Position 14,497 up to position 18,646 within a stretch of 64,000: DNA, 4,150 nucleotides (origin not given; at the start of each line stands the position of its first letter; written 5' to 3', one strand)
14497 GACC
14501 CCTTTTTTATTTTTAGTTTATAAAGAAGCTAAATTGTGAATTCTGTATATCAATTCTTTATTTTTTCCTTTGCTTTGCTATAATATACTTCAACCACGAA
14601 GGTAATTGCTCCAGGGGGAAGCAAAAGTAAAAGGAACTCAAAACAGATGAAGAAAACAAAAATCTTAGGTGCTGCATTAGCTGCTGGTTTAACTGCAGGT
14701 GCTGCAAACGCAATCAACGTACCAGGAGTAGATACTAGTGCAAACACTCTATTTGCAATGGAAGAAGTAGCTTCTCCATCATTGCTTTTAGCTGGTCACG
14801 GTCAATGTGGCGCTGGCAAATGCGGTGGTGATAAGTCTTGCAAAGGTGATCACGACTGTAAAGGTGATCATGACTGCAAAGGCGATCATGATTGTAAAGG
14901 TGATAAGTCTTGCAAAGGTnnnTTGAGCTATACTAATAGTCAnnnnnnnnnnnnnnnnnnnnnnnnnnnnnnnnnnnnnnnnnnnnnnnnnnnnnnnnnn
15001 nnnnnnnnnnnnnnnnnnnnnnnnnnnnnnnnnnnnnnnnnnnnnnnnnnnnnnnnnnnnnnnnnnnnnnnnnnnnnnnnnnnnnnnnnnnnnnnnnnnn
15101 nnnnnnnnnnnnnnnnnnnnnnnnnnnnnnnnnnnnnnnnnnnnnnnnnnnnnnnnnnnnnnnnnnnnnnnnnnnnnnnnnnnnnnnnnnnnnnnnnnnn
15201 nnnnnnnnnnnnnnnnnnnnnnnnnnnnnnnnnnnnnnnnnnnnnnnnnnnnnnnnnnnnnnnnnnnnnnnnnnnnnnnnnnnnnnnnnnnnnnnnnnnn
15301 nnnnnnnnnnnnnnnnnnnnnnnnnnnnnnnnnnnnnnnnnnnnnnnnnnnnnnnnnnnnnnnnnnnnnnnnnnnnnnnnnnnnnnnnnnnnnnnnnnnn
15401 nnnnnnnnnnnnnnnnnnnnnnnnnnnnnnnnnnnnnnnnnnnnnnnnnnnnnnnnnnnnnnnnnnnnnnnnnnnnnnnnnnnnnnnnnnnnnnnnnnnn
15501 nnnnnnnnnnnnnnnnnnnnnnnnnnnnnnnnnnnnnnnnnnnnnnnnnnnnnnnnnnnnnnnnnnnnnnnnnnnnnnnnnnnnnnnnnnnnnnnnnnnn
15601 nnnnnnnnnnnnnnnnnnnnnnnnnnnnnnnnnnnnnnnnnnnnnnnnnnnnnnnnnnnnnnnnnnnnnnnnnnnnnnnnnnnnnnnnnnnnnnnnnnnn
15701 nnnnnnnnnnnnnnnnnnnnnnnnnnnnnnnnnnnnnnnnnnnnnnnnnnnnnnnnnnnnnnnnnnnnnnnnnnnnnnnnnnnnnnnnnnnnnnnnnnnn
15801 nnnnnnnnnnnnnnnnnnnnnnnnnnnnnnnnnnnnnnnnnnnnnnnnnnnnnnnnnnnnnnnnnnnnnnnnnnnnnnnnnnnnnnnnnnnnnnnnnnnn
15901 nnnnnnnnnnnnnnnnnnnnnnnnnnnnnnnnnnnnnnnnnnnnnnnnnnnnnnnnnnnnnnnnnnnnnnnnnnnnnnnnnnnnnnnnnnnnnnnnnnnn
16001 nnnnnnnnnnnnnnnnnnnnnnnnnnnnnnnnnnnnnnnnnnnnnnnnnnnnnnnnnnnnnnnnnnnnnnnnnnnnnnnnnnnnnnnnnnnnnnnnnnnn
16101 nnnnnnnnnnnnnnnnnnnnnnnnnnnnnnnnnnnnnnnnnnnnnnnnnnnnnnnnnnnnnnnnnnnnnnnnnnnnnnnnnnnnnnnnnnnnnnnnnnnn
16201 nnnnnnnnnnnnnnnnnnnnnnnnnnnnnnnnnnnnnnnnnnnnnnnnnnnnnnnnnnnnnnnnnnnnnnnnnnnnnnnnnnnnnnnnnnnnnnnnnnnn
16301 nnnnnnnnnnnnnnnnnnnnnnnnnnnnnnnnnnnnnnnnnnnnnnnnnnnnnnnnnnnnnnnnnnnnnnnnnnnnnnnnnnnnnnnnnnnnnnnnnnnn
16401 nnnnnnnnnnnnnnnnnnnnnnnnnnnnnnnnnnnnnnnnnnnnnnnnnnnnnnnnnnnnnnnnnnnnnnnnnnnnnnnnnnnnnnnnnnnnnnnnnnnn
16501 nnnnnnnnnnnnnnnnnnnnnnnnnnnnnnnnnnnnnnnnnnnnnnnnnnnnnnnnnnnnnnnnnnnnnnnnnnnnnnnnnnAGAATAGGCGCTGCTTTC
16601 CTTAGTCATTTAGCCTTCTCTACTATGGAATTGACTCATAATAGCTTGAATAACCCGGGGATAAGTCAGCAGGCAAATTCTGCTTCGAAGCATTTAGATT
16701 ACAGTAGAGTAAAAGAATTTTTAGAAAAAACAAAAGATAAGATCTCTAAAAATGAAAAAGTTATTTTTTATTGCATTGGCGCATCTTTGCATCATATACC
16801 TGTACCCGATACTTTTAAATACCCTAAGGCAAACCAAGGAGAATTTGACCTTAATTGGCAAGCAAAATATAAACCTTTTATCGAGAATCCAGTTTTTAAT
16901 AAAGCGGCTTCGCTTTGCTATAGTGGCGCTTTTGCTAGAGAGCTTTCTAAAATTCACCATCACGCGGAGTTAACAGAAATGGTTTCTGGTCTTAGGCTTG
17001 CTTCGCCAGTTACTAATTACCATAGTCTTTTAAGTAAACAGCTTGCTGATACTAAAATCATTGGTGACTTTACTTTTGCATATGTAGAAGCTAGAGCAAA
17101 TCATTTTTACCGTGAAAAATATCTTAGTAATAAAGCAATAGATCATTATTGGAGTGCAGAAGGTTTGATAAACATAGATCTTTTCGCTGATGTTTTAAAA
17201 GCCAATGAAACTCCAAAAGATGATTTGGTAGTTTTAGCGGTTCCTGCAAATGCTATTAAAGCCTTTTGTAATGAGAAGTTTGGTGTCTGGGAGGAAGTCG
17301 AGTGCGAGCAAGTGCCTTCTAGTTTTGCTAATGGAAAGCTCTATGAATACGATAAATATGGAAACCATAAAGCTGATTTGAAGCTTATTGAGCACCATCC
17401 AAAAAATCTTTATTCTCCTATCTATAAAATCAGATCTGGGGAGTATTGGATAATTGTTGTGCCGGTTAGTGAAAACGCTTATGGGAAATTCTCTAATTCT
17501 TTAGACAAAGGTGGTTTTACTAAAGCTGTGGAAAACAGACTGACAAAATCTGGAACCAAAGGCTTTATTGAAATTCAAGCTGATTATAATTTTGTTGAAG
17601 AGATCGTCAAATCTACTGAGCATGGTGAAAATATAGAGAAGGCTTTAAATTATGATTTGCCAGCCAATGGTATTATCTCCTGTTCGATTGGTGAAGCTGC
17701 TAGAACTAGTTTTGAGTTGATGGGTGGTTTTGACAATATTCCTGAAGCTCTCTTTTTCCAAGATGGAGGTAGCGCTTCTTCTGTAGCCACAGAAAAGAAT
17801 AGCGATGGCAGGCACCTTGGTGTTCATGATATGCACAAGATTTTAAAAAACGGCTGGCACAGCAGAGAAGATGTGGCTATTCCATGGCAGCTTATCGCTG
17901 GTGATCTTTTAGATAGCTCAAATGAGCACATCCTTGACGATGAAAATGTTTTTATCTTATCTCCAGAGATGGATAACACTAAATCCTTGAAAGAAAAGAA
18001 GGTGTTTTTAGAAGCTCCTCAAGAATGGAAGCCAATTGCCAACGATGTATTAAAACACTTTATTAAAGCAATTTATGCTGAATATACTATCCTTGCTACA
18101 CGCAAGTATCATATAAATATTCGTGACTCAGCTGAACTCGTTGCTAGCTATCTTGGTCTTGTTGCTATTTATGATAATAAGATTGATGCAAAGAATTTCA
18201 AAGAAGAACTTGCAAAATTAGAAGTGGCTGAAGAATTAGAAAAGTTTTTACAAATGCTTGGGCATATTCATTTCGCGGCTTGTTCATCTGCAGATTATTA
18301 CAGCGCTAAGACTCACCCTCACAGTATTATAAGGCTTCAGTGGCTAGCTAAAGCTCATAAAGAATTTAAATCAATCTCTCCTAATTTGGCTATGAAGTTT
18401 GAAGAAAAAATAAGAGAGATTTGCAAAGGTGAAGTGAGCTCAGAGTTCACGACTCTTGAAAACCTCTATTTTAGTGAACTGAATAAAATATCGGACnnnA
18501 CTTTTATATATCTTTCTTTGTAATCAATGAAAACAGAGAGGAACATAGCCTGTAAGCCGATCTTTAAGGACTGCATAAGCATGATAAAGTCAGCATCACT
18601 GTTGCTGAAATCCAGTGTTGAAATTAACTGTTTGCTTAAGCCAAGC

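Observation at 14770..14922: Precursor core is a near-perfect tandem hexapeptide array (C-K-G-D-H-D)n with seven Cys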

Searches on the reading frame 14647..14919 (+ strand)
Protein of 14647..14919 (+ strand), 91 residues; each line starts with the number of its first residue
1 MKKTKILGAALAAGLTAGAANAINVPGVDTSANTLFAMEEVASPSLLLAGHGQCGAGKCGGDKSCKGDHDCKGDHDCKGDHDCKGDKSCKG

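Call 4: search_protein_families(library=ncbifam, proteins=[window:14647-14919:+], max_evalue=0.01)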
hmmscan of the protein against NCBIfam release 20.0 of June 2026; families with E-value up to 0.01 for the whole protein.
window:14647-14919:+ (91 aa): 1 family
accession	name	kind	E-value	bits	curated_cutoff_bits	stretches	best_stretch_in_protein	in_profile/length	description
NF050166.1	Cu_RiPP_BufA2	equivalog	0.00025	21.2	60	1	31-86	7-61/79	BufA2 family periplasmic bufferin-type metallophore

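Call 5: search_protein_families(library=pfam, proteins=[window:14647-14919:+], max_evalue=0.01)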
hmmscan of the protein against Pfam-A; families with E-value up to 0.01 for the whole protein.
window:14647-14919:+ (91 aa): 1 family
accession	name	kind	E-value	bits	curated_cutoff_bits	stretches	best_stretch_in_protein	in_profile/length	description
PF00484.24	Pro_CA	-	0.0056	17.4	25.7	1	19-59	30-70/156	Carbonic anhydrase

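Call 6: find_homologous_proteins(query=window:14647-14919:+, max_evalue=0.01)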
Query window:14647-14919:+: 145 candidates shared short words with the query, none scored E <= 0.01.

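Call 42: search_protein_families(library=ncbifam, proteins=[window:14647-14919:+], max_evalue=10)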
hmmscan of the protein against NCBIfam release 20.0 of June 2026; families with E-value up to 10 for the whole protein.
seq(91 aa): 1 family
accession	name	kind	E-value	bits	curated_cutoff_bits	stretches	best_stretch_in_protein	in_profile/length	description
NF050166.1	Cu_RiPP_BufA2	equivalog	0.00025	21.2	60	1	31-86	7-61/79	BufA2 family periplasmic bufferin-type metallophore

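Call 56: search_protein_representatives(protein=window:14647-14919:+)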
Query: 91 residues. Proteins with E-value up to 0.001 (for the whole library): 29; up to 1e-10: 1; up to 1e-30: 0. The best 29 are listed.
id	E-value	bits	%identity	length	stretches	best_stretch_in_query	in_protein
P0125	6.7e-11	58.3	54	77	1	1-71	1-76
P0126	1.3e-10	57.4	56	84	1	1-81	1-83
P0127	6.8e-09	51.9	50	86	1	4-79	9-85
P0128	2.1e-08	50.3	47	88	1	4-82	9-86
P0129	2.5e-08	50.1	44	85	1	1-85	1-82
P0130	3.5e-07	46.4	50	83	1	4-69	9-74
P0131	4.3e-07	46.1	49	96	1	4-82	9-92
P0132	2.5e-06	43.7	51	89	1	1-89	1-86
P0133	1.2e-05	41.5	45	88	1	4-76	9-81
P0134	3.4e-05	40.0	51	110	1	8-71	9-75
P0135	3.4e-05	40.0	46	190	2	55-91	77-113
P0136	3.6e-05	39.9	46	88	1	5-89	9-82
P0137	4.3e-05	39.7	44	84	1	4-77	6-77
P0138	6.4e-05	39.1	39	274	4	7-91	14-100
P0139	6.8e-05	39.1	40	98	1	2-91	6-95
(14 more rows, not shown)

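Call 65: find_encoding_contigs(protein=P0136, flank=3000, max_places=2)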
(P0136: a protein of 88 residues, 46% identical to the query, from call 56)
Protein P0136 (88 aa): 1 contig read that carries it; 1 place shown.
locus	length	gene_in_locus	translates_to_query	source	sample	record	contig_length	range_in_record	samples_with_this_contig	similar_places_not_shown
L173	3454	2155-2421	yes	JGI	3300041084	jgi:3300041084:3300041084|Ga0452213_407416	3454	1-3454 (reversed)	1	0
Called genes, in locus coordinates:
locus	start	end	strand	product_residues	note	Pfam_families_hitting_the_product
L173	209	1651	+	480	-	-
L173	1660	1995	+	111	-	-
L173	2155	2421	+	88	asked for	-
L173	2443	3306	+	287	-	PF05114:MbnB_TglH_ChrH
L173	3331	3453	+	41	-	?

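Call 66: find_encoding_contigs(protein=P0131, flank=3000, max_places=2)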
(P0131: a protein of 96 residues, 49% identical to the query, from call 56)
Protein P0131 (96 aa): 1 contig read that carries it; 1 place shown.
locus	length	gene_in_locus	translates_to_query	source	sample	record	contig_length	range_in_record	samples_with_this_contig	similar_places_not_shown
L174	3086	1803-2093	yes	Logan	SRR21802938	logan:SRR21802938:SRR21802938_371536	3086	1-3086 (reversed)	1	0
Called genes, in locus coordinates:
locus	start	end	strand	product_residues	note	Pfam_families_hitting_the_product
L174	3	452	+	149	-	?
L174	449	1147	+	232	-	-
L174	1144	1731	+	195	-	PF00475:IGPD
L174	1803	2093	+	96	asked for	-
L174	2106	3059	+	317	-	PF05114:MbnB_TglH_ChrH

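Call 70: list_cluster_members(proteins=[P0001, window:14647-14919:+, window:15857-16579:+, window:16625-18496:+])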
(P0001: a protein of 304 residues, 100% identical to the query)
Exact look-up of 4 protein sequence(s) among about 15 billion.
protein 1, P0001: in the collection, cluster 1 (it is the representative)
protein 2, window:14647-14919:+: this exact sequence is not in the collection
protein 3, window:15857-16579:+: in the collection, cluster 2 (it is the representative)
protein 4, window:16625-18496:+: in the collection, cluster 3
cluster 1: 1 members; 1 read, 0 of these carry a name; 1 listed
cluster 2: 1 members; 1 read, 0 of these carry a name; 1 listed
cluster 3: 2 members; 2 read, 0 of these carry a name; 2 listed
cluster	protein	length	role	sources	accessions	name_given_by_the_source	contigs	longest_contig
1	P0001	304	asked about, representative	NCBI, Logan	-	-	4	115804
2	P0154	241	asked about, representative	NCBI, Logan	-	-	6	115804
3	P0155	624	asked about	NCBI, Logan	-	-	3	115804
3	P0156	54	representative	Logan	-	-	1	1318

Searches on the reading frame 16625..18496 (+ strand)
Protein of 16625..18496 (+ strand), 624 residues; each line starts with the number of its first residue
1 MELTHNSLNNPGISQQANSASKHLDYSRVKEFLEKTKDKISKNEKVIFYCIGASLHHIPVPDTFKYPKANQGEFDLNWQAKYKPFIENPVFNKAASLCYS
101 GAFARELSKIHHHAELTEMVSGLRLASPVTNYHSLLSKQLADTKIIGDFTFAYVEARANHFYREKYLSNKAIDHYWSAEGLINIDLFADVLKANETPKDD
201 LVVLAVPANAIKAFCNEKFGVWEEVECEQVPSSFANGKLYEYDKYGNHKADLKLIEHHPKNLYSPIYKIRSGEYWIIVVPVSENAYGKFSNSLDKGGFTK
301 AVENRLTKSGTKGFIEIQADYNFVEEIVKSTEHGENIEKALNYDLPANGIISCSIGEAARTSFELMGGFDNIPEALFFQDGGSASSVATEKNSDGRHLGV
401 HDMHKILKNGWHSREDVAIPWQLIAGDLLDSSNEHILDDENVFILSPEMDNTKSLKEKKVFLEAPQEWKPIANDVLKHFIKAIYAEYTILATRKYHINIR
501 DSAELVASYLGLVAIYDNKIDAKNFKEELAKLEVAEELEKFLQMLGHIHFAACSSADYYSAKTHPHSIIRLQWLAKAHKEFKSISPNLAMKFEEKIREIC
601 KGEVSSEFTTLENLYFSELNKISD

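Call 4: search_protein_families(library=ncbifam, proteins=[window:16625-18496:+], max_evalue=0.01)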
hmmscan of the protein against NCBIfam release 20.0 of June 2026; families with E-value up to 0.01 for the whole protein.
window:16625-18496:+ (624 aa): 0 families

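Call 5: search_protein_families(library=pfam, proteins=[window:16625-18496:+], max_evalue=0.01)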
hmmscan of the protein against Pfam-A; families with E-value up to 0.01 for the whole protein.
window:16625-18496:+ (624 aa): 0 families

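Call 49: find_homologous_proteins(query=window:16625-18496:+, max_evalue=0.00001)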
Query window:16625-18496:+ (624 aa): 4 proteins with E <= 0.00001 among 8000 candidates.
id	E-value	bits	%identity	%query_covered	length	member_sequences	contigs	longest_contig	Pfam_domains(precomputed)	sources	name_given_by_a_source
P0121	4.6e-241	820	58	98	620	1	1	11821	-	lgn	-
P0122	5.4e-178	612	45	98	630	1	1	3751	-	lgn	-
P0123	5.7e-159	549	44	96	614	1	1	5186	-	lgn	-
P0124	1.9e-100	355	35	85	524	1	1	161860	-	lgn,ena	-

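Call 52: search_protein_families(library=pfam, alignment_id=A3, max_evalue=1)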
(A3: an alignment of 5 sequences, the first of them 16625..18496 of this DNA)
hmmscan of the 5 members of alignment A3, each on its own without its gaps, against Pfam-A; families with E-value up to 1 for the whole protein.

A. member 1, window:16625-18496:+ (624 aa): 1 family
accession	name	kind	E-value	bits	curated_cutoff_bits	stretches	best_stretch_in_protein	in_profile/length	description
PF25480.1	DUF7904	-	0.21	11.8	30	0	429-463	14-48/100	Domain of unknown function (DUF7904)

B. families by the number of members that match (of 5 scanned): 3 families
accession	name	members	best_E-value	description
PF15897.10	DUF4741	1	0.13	Domain of unknown function (DUF4741)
PF18325.7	Fas_alpha_ACP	1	0.17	Fatty acid synthase subunit alpha Acyl carrier domain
PF25480.1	DUF7904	1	0.21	Domain of unknown function (DUF7904)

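Call 59: predict_structure(alignment_id=A3)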
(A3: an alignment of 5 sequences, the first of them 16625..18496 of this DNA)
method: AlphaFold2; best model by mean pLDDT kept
length: 624 residues; sequences in the alignment: 5
mean_pLDDT: 65.1   pTM: 0.68
mean pLDDT of the five models: 65.1, 58.0, 49.0, 47.6, 43.0
residues with pLDDT >= 90: 10; 70-90: 277; 50-70: 190; < 50: 147
segments of 3 or more residues with pLDDT < 50: 1-20, 57-75, 132-148, 213-224, 284-297, 343-347, 378-385, 390-397, 425-442, 455-457, 462-465, 555-563, 605-608
pLDDT, mean of each block of 10 residues (from residue 1): 27 34 77 86 80 60 29 48 74 74 64 72 76 41 42 79 79 77 69 86 77 39 52 58 61 63 74 83 48 45 57 71 67 54 52 85 85 57 47 44 59 65 48 44 53 51 52 76 85 85 87 76 84 88 85 52 57 86 87 87 56 80 66
secondary structure, 60 per line:
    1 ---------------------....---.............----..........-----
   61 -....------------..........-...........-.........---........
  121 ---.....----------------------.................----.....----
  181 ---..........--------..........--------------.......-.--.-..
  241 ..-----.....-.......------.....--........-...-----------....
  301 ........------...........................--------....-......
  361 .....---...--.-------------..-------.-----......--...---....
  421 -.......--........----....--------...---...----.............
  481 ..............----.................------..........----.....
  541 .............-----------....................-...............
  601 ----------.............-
elements in order (helices of 4 or more, strands of 3 or more residues): H22-25 H29-41 E46-55 H62-65 H78-87 H89-94 E95-99 H101-109 H113-120 E124-128 H151-167 E172-176 H184-193 E202-207 H208-211 E226-232 E239-242 E248-252 E254-260 E267-271 E274-281 H297-308 E315-323 H324-341 E350-353 H355-365 H403-408 E417-420 H422-428 H431-438 E443-446 E461-463 H468-494 H499-515 H522-531 H536-553 H565-584 H586-600 H611-623
